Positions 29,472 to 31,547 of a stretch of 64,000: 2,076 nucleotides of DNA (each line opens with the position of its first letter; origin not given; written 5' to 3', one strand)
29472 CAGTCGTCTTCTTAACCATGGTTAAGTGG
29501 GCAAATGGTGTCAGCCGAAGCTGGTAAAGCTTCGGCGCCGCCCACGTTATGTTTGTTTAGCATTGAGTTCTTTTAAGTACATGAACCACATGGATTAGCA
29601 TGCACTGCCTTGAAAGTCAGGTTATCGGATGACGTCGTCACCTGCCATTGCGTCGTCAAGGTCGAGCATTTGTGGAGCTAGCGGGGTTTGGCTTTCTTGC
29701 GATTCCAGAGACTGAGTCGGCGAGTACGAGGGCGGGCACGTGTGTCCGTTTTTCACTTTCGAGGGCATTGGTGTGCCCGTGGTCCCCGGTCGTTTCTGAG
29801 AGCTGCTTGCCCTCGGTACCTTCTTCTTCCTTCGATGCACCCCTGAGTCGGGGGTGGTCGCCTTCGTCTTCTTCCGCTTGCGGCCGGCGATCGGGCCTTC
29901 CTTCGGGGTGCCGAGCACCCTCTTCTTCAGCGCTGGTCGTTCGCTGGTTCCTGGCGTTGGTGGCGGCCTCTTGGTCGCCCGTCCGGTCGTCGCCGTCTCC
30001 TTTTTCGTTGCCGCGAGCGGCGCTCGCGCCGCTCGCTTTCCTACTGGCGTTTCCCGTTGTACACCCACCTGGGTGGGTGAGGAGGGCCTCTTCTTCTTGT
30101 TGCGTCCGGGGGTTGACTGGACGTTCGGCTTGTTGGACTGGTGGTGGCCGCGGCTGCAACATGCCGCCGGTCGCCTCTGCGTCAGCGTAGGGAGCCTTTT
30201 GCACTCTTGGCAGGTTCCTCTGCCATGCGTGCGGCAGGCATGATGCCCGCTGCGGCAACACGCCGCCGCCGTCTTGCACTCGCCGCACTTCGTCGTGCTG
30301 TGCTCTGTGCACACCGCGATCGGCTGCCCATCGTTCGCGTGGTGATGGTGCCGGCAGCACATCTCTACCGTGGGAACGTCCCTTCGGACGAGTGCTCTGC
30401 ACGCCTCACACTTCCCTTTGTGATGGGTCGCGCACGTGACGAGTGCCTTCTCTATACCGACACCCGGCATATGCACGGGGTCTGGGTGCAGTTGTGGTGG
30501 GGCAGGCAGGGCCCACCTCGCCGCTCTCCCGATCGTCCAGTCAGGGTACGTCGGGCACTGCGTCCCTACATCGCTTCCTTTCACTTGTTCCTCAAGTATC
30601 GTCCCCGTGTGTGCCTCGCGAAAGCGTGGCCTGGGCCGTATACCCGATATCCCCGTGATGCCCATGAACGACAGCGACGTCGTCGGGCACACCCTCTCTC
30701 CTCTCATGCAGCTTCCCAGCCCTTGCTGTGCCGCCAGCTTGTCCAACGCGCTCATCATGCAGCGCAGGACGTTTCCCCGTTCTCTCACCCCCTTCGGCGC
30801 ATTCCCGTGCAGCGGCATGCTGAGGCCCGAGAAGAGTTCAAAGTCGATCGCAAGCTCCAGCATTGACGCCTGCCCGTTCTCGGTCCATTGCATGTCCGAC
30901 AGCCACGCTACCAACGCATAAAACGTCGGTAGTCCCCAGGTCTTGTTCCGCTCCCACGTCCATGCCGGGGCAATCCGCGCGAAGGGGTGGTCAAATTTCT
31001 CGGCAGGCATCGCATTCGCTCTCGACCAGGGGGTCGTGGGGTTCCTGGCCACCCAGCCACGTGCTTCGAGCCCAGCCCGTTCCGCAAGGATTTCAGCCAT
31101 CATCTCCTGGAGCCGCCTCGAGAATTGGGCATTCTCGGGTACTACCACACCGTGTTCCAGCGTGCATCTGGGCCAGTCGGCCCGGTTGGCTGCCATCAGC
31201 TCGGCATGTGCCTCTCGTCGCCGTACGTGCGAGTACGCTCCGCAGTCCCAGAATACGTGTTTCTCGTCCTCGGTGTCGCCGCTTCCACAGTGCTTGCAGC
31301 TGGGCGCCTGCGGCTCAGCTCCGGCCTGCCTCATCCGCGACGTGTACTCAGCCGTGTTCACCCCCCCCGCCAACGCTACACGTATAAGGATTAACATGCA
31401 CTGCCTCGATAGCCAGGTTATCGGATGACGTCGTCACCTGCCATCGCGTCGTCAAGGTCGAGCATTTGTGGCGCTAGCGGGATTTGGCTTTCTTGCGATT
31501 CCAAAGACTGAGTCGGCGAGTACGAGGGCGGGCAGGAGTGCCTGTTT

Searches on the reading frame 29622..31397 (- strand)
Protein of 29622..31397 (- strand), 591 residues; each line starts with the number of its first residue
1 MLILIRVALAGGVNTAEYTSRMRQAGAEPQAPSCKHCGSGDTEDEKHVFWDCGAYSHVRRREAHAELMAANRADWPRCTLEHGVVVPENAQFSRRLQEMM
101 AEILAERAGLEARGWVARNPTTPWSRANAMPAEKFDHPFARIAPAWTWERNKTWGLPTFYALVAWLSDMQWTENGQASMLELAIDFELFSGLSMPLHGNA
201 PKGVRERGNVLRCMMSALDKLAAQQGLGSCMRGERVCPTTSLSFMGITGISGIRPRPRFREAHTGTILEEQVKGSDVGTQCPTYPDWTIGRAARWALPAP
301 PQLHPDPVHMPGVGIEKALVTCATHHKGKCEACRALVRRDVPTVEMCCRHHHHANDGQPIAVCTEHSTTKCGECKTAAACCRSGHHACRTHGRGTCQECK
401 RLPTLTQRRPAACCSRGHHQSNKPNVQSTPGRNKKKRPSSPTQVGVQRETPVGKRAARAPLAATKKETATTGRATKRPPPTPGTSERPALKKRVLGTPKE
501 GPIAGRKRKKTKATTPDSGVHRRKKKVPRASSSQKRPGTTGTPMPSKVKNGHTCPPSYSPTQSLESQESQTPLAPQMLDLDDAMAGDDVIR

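Call 7: search_protein_families(library=pfam, proteins=[window:29622-31397:-], max_evalue=0.01)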
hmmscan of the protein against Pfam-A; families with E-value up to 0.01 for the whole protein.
window:29622-31397:- (591 aa): 0 families

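Call 38: find_encoding_contigs(protein=P0001, flank=10000, max_places=3)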
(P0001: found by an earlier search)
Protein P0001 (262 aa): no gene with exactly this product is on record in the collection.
